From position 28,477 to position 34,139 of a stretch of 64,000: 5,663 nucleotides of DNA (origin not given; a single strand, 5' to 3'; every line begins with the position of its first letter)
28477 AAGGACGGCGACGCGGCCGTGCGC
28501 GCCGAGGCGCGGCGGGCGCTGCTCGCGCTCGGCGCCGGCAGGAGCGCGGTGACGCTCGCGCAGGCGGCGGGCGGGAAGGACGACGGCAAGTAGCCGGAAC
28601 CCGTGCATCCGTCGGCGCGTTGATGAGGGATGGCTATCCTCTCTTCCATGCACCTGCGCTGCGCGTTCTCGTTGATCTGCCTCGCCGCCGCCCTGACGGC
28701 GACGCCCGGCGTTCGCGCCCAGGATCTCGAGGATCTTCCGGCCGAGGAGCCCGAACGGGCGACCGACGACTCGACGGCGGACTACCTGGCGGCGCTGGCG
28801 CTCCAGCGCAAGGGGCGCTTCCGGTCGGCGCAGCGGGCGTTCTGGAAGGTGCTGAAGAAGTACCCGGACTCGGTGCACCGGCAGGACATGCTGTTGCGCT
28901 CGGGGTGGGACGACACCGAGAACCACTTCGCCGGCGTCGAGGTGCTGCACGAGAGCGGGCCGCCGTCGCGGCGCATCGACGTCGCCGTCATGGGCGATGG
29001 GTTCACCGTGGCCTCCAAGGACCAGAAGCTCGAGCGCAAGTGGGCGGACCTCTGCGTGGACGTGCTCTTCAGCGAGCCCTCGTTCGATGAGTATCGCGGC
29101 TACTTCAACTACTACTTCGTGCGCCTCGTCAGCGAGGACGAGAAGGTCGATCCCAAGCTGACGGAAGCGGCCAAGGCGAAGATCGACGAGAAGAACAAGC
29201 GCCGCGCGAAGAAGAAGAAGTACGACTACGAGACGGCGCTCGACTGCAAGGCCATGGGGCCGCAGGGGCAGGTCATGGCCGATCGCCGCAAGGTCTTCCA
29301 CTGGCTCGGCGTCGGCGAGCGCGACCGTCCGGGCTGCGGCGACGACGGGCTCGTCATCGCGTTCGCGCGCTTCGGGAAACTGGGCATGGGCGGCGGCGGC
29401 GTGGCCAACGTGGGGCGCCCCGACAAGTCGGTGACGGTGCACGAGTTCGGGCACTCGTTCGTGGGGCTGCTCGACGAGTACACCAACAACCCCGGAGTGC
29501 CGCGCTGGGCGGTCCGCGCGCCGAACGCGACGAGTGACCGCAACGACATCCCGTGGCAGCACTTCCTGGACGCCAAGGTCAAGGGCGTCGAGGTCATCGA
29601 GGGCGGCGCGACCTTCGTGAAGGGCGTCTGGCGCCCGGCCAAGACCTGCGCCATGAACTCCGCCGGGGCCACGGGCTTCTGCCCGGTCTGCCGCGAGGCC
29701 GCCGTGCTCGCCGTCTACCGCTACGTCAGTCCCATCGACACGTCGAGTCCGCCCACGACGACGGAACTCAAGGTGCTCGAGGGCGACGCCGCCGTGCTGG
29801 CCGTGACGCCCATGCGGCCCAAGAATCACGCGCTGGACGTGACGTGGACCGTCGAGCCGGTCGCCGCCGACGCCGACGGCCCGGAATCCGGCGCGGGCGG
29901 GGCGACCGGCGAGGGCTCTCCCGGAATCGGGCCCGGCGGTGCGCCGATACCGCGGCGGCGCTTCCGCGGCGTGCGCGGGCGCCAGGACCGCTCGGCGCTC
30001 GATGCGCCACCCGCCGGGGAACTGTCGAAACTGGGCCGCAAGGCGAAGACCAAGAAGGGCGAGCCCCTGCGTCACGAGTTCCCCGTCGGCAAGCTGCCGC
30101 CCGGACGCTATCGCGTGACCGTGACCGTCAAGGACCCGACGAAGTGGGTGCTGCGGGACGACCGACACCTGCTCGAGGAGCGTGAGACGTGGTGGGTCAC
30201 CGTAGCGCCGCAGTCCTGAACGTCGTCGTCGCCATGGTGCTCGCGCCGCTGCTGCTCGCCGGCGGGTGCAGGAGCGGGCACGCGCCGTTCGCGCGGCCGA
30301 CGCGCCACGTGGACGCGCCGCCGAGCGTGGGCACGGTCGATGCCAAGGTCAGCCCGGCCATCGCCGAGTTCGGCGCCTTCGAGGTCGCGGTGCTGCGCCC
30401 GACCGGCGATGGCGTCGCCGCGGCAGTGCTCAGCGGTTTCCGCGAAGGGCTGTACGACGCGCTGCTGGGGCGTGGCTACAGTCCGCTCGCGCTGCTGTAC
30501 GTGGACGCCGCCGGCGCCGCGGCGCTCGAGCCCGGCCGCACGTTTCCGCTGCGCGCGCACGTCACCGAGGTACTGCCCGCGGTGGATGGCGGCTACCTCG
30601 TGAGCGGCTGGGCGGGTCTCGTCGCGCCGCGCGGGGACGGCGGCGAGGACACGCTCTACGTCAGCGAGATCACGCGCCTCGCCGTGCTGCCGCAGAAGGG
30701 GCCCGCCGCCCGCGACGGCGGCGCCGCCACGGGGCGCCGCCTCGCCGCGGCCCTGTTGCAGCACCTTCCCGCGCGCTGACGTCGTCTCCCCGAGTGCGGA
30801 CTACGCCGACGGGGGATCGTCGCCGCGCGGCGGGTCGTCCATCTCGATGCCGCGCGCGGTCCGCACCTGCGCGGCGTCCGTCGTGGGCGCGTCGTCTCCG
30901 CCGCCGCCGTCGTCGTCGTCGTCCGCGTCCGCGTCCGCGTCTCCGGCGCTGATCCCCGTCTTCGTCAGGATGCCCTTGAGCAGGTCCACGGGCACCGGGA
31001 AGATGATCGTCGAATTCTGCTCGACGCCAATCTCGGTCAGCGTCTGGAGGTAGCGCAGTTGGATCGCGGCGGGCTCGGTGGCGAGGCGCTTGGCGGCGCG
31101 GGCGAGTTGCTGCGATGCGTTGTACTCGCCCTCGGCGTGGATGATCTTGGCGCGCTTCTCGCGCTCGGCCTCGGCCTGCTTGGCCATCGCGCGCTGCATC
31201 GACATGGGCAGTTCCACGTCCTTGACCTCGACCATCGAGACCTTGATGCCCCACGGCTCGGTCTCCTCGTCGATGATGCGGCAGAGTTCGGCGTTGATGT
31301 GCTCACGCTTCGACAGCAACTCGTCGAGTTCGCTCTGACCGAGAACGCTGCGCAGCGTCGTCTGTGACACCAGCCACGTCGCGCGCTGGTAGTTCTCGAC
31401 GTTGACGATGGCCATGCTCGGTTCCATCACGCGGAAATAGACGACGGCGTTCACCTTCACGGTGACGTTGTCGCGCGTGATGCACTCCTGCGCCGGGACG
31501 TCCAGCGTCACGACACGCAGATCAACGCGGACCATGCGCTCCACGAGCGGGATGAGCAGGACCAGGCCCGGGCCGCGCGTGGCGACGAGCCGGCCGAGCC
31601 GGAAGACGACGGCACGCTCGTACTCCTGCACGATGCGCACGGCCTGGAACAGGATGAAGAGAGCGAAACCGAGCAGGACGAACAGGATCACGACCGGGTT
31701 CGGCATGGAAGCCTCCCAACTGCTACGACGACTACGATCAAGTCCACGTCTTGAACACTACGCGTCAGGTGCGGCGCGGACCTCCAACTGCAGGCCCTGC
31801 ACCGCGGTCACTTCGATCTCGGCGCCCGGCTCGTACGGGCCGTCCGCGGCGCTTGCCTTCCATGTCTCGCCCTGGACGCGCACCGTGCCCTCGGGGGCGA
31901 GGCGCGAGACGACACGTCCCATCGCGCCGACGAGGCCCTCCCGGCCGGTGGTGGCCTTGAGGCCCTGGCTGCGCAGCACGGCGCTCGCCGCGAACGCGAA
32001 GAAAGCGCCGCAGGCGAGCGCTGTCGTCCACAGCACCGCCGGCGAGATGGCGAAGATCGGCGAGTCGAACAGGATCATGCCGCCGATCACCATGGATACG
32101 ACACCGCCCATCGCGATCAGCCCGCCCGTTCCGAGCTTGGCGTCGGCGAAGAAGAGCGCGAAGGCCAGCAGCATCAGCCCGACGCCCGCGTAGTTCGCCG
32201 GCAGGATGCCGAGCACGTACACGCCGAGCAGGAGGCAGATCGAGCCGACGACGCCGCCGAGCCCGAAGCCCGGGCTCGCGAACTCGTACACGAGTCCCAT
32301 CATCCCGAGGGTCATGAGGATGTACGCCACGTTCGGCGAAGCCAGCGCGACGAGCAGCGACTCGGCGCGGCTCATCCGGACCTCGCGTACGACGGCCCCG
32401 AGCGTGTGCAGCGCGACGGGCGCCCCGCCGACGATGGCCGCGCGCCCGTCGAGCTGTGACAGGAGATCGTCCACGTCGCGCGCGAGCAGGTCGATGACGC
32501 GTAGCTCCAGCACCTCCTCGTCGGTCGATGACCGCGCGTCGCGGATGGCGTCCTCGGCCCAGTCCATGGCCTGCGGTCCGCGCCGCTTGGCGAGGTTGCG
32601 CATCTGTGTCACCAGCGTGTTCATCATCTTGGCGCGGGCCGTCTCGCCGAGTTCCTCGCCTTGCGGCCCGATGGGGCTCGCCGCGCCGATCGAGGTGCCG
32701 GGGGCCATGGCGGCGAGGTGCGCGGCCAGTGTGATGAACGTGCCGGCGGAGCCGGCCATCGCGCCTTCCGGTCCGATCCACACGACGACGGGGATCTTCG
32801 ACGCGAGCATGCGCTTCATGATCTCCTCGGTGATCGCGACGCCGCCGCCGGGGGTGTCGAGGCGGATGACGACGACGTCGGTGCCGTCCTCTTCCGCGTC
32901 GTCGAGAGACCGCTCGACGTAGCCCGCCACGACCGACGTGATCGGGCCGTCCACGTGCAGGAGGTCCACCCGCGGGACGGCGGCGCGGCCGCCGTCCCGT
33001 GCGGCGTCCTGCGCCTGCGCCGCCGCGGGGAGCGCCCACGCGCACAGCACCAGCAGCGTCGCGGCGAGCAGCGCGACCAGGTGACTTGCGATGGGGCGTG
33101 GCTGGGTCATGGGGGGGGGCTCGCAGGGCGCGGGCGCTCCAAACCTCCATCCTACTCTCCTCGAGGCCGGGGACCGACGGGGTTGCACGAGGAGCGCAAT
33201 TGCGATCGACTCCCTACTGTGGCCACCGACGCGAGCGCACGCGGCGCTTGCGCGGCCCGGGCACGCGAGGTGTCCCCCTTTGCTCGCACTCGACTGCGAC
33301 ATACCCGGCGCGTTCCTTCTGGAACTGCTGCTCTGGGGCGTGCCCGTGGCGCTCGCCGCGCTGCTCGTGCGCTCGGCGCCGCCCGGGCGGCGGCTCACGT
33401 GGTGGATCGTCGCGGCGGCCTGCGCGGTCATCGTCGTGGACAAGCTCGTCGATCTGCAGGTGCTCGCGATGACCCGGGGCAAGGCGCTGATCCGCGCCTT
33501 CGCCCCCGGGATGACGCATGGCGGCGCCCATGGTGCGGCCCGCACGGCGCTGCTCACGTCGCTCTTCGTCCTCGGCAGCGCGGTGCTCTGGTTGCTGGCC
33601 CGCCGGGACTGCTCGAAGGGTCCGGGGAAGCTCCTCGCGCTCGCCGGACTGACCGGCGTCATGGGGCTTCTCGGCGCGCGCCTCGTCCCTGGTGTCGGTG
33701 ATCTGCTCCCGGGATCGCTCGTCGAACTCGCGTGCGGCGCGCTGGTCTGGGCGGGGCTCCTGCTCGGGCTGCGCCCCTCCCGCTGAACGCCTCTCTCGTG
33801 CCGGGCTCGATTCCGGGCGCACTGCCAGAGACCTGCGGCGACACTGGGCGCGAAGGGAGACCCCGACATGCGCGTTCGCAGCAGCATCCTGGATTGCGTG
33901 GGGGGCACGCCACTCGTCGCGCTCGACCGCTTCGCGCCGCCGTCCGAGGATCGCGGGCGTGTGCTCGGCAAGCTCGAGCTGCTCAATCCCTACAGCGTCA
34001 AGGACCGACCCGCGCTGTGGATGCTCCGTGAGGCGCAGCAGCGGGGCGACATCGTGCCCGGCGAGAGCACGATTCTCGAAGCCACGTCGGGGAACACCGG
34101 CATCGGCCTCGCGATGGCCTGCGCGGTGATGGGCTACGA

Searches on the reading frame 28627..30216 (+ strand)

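Call 19: search_protein_families(library=pfam, proteins=[window:28627-30216:+], max_evalue=0.00001)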
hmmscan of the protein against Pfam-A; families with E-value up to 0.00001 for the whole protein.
window:28627-30216:+ (530 aa): 1 family
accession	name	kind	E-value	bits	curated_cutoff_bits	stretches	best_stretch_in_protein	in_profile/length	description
PF09471.16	Peptidase_M64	-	9.2e-18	64.9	26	1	107-180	3-74/302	IgA Peptidase M64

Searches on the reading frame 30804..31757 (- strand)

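Call 19: search_protein_families(library=pfam, proteins=[window:30804-31757:-], max_evalue=0.00001)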
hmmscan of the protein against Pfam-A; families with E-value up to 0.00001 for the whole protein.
window:30804-31757:- (318 aa): 1 family
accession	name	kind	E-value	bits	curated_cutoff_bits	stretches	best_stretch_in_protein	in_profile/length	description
PF01145.31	Band_7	-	2.5e-39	135.6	23.6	1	42-211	2-175/176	SPFH domain / Band 7 family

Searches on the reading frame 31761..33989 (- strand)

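Call 19: search_protein_families(library=pfam, proteins=[window:31761-33989:-], max_evalue=0.00001)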
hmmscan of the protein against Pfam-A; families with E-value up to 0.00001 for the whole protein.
window:31761-33989:- (743 aa): 3 families
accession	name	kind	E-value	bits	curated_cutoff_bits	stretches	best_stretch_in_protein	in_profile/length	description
PF25145.1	NfeD1b_N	-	1.7e-20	73.9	40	1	344-472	5-126/189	NfeD1b, N-terminal domain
PF24961.1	NfeD_membrane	-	7.1e-20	71.7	26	1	553-668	1-117/119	NfeD integral membrane domain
PF01957.25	NfeD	-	8e-14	52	29.1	1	684-738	2-56/57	NfeD-like C-terminal, partner-binding domain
